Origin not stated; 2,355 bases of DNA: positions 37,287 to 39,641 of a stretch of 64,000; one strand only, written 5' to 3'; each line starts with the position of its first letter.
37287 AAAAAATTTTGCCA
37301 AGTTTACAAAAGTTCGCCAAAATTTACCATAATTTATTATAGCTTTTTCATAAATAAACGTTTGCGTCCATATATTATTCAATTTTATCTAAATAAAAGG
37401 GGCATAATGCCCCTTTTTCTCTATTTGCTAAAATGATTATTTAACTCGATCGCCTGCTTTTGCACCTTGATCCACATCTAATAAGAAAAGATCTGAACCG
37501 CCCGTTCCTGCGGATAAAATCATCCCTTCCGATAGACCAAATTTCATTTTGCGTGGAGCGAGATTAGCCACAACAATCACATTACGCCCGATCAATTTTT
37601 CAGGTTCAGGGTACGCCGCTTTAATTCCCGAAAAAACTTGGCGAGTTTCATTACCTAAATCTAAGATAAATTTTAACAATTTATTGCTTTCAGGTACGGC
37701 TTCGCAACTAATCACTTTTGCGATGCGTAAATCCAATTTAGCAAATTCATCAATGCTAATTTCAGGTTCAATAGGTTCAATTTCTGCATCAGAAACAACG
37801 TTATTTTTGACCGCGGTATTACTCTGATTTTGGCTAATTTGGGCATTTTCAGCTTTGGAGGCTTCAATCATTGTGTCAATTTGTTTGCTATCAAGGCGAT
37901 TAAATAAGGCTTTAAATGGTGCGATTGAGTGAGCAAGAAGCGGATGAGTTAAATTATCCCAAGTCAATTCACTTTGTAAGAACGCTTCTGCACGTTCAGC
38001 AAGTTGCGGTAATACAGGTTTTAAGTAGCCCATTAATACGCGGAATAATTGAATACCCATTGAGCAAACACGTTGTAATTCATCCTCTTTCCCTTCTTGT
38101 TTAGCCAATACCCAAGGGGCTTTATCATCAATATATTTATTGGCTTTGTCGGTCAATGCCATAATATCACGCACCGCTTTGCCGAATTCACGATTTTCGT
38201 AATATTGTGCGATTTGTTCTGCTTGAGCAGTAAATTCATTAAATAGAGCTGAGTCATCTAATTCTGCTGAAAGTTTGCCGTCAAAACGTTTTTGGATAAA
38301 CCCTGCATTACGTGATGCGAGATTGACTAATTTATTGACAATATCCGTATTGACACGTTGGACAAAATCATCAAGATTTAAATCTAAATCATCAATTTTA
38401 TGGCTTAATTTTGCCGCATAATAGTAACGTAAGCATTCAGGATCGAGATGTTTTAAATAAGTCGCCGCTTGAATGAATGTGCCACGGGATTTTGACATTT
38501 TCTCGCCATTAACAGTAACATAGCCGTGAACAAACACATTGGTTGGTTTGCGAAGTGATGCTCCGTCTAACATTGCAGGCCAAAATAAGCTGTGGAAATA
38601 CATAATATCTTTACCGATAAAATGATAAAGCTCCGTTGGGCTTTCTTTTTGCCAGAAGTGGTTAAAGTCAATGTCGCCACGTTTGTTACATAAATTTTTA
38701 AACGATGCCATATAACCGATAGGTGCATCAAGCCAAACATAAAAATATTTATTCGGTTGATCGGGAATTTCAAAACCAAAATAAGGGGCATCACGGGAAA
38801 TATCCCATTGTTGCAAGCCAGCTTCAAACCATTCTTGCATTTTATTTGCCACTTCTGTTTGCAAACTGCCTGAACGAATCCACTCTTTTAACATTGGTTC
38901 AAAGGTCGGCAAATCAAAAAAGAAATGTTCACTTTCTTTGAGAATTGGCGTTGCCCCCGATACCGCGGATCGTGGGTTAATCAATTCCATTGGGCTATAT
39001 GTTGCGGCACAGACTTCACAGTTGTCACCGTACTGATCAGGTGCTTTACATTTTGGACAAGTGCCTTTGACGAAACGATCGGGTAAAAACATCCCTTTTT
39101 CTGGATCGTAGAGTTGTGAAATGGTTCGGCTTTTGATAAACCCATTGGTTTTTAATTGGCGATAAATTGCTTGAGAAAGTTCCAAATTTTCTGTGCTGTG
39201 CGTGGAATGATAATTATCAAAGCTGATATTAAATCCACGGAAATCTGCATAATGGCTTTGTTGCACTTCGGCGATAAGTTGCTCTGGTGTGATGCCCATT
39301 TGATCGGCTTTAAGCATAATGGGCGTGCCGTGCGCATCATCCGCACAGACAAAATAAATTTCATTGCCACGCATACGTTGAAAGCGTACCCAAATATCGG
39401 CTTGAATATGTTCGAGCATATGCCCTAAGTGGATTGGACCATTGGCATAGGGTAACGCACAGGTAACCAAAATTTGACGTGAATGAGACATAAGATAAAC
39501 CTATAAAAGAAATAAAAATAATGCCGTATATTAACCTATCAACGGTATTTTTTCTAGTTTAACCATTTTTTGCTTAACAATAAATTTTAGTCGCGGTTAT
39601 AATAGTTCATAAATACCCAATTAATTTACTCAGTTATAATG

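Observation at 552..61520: Dominant non-canonical USS-like repeat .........(A)5 forms terminator pairs across the window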

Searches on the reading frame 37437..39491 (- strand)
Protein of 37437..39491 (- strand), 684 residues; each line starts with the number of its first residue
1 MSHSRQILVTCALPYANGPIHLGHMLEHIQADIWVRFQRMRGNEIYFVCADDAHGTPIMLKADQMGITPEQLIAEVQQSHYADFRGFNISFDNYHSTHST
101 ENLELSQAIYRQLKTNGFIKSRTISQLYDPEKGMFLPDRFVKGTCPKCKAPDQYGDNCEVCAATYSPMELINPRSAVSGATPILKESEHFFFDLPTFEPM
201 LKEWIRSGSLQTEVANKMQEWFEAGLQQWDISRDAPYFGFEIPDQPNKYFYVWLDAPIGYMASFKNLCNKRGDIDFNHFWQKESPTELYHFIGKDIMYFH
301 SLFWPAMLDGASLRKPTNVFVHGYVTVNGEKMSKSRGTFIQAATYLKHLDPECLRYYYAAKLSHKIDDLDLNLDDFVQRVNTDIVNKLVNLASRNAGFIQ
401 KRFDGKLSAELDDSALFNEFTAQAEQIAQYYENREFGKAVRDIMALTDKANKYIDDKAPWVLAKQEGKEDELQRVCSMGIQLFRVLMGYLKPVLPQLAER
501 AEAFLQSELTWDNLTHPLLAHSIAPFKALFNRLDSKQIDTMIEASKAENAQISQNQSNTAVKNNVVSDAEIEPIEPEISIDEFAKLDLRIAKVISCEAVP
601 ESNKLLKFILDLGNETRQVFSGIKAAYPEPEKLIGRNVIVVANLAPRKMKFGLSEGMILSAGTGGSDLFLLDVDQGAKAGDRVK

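Call 11: find_encoding_contigs(protein=window:37437-39491:-, flank=10000, max_places=6)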
Protein window:37437-39491:- (684 aa): no gene with exactly this product is on record in the collection.

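Call 13: find_related_loci(query=window:37437-39491:-, collection=genome_contigs, flank=10000)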
Query window:37437-39491:- (684 aa) in genome_contigs; peptide patterns used: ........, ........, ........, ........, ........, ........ (x = any residue, [..] = any of these).
599 stretches matched a pattern (row limit reached: there are more); 566 encode a relative of the query (tblastn E <= 1e-3); the best 80 are kept; 80 distinct loci.
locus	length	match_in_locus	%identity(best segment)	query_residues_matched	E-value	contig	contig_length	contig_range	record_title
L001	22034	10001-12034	83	3-684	0e+0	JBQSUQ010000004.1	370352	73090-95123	Pasteurellaceae bacterium 22721_9_1 cont4, whole genome shotgun sequence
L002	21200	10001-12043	83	4-684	0e+0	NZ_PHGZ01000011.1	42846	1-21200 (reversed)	Caviibacterium pharyngocola strain 7.3 contig_11, whole genome shotgun sequence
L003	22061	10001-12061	82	2-684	0e+0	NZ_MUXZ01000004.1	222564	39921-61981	Canicola haemoglobinophilus strain CCUG 3714 3714T_ctg_0000004, whole genome shotgun sequence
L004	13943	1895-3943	83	1-684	0e+0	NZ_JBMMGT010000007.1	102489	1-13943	Avibacterium volantium strain SCPM-O-B-13030 (13123) 7, whole genome shotgun sequence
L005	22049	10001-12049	82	1-684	0e+0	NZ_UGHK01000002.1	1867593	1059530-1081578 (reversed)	Avibacterium paragallinarum strain NCTC11296, whole genome shotgun sequence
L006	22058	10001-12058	81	1-684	0e+0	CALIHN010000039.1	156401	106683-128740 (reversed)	MAG TPA_asm: Aggregatibacter segnis isolate ERR589365_bin.97_CONCOCT_v1.1_MAG genome assembly, contig: ERZ772754.14, who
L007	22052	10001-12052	81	2-684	0e+0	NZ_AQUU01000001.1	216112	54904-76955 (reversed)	Aggregatibacter actinomycetemcomitans DSM 8324 A3CSDRAFT_scaffold_0.1_C, whole genome shotgun sequence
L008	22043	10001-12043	82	2-684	0e+0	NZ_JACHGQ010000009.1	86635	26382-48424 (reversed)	Histophilus somni strain DSM 23850 Ga0244550_09, whole genome shotgun sequence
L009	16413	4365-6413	80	1-683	0e+0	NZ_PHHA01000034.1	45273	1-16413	Conservatibacter flavescens strain 7.4 contig34, whole genome shotgun sequence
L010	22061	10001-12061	78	1-684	0e+0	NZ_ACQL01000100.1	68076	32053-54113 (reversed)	Actinobacillus minor NM305 Contig_171c, whole genome shotgun sequence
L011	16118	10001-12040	77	2-684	0e+0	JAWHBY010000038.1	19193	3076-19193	MAG: Haemophilus parainfluenzae isolate N4_097_010G1_dasN4_097_010G1_concoct_5 N4_097_010G1_scaffold_193, whole genome s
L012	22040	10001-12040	77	2-684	0e+0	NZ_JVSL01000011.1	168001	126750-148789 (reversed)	Haemophilus parainfluenzae strain 146_HPAR 252_168001_6013558_43+,96+, whole genome shotgun sequence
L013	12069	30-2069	76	2-684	0e+0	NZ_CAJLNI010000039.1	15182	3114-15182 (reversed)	MAG: uncultured Haemophilus sp. isolate SRR413574-bin.5, whole genome shotgun sequence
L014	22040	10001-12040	76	2-684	0e+0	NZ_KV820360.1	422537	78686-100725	Haemophilus sp. HMSC068C11 Scaffold29, whole genome shotgun sequence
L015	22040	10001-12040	77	2-684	0e+0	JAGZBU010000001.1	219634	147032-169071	MAG: Haemophilus parainfluenzae isolate L3_106_038G1_dasL3_106_038G1_metabat.metabat.5 L3_106_038G1_scaffold_9, whole ge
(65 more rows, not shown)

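Call 47: find_homologous_proteins(query=window:37437-39491:-, max_evalue=1e-100)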
Query window:37437-39491:- (684 aa): 8000 proteins with E <= 1e-100 among 8000 candidates; the best 120 are listed.
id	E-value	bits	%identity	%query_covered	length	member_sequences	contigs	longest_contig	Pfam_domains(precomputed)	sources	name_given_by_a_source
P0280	0.0e+0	1588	100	100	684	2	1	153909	PF09334.18,PF01406.26,PF01921.25,PF00133.29,PF01588.27,PF19303.6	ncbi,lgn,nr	ncbi:MAG: methionine--tRNA ligase [Pasteurellaceae bacterium]|nr:methionine--tRNA ligase [Pasteurell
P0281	0.0e+0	1584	-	-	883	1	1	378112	PF09334.18,PF01406.26,PF01921.25,PF00133.29,PF19303.6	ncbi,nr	ncbi:methionyl-tRNA synthetase [Klebsiella pneumoniae]|nr:methionyl-tRNA synthetase [Klebsiella pneu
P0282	0.0e+0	1446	-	-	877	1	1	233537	PF09334.18,PF01406.26,PF01921.25,PF00133.29,PF01588.27,PF19303.6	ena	-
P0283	0.0e+0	1345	84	100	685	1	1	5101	PF09334.18,PF01406.26,PF01921.25,PF00133.29,PF01588.27,PF19303.6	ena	-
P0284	0.0e+0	1341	83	100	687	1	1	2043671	PF09334.18,PF01406.26,PF01921.25,PF00133.29,PF01588.27,PF19303.6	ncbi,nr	ncbi:methionine--tRNA ligase [Pasteurellaceae bacterium Pebbles2]|nr:methionine--tRNA ligase [Pasteu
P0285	0.0e+0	1340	84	100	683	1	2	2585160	PF09334.18,PF01406.26,PF01921.25,PF00133.29,PF01588.27,PF19303.6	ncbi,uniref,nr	ncbi:methionine--tRNA ligase [Avibacterium sp. 20-15]|uniref:methionine--tRNA ligase n=1 Tax=unclass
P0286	0.0e+0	1338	84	100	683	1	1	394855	PF09334.18,PF01406.26,PF01921.25,PF00133.29,PF01588.27,PF19303.6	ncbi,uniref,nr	ncbi:methionine--tRNA ligase [Avibacterium sp. 20-129]|uniref:methionine--tRNA ligase n=1 Tax=Avibac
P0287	0.0e+0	1337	84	99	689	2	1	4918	PF09334.18,PF01406.26,PF01921.25,PF00133.29,PF01588.27,PF19303.6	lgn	-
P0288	0.0e+0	1337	84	100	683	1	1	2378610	PF09334.18,PF01406.26,PF01921.25,PF00133.29,PF01588.27,PF19303.6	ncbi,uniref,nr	ncbi:methionine--tRNA ligase [Avibacterium sp. 20-126]|uniref:methionine--tRNA ligase n=1 Tax=Avibac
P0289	0.0e+0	1337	84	100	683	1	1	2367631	PF09334.18,PF01406.26,PF01921.25,PF00133.29,PF01588.27,PF19303.6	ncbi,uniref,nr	ncbi:methionine--tRNA ligase [Avibacterium sp. 21-595]|uniref:methionine--tRNA ligase n=1 Tax=Avibac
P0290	0.0e+0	1336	84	100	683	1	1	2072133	PF09334.18,PF01406.26,PF01921.25,PF00133.29,PF01588.27,PF19303.6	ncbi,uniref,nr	ncbi:methionine--tRNA ligase [Avibacterium sp. 21-599]|uniref:methionine--tRNA ligase n=1 Tax=Avibac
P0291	0.0e+0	1336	83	100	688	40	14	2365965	PF09334.18,PF01406.26,PF01921.25,PF00133.29,PF01588.27,PF19303.6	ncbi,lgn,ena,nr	ncbi:methionyl-tRNA synthase [[Pasteurella] aerogenes]|nr:methionine--tRNA ligase [[Pasteurella] aer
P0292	0.0e+0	1334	84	100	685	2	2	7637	PF09334.18,PF01406.26,PF01921.25,PF00133.29,PF01588.27,PF19303.6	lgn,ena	-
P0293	0.0e+0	1333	84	100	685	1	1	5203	PF09334.18,PF01406.26,PF01921.25,PF00133.29,PF01588.27,PF19303.6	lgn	-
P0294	0.0e+0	1333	83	100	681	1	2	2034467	PF09334.18,PF01406.26,PF01921.25,PF00133.29,PF01588.27,PF19303.6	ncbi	ncbi:methionine--tRNA ligase [Pasteurellaceae bacterium 22721_9_1]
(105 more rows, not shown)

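Call 48: find_encoding_contigs(protein=P0280, flank=500, max_places=3)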
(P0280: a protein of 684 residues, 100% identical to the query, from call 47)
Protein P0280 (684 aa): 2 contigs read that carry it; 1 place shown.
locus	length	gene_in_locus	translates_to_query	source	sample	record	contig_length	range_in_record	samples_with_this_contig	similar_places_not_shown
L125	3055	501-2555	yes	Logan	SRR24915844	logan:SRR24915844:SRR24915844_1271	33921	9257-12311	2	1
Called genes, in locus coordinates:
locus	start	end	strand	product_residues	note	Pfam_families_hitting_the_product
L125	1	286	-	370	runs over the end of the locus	PF10609:ParA, PF00142:Fer4_NifH (faint), PF01656:CbiA, PF09140:MipZ, PF13614:AAA_31 (weak)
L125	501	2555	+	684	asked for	PF00133:tRNA-synt_1, PF01921:tRNA-synt_1f (faint), PF09334:tRNA-synt_1g, PF01406:tRNA-synt_1e (weak), PF19303:Anticodon_3, PF01588:tRNA_bind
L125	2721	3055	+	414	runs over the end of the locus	PF01773:Nucleos_tra2_N, PF07670:Gate, PF07662:Nucleos_tra2_C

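Call 49: find_encoding_contigs(protein=P0283, flank=10000, max_places=2)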
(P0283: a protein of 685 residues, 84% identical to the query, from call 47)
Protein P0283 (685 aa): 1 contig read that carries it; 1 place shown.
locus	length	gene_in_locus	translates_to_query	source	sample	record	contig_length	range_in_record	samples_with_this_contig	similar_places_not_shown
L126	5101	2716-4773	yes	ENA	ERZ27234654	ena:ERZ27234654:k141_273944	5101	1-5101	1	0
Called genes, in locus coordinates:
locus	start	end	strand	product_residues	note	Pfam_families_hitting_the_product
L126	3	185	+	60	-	?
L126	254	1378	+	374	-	PF02661:Fic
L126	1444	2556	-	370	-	PF10609:ParA, PF00142:Fer4_NifH (faint), PF01656:CbiA, PF09140:MipZ, PF13614:AAA_31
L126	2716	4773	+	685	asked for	PF00133:tRNA-synt_1, PF01921:tRNA-synt_1f (faint), PF09334:tRNA-synt_1g, PF01406:tRNA-synt_1e (weak), PF19303:Anticodon_3, PF01588:tRNA_bind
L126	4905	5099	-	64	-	?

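Call 50: find_encoding_contigs(protein=P0287, flank=10000, max_places=2)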
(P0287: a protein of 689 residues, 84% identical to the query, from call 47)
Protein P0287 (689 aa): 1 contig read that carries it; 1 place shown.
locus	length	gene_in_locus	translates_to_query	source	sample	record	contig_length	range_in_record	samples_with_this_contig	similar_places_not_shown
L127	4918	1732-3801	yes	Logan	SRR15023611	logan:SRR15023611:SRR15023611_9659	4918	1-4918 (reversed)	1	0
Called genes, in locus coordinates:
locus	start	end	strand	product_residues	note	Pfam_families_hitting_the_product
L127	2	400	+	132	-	?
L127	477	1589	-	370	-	PF10609:ParA, PF00142:Fer4_NifH (faint), PF01656:CbiA, PF09140:MipZ, PF13614:AAA_31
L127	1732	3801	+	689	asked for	PF00133:tRNA-synt_1, PF01921:tRNA-synt_1f (faint), PF09334:tRNA-synt_1g, PF01406:tRNA-synt_1e, PF19303:Anticodon_3, PF01588:tRNA_bind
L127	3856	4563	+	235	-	PF01048:PNP_UDP_1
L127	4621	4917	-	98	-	?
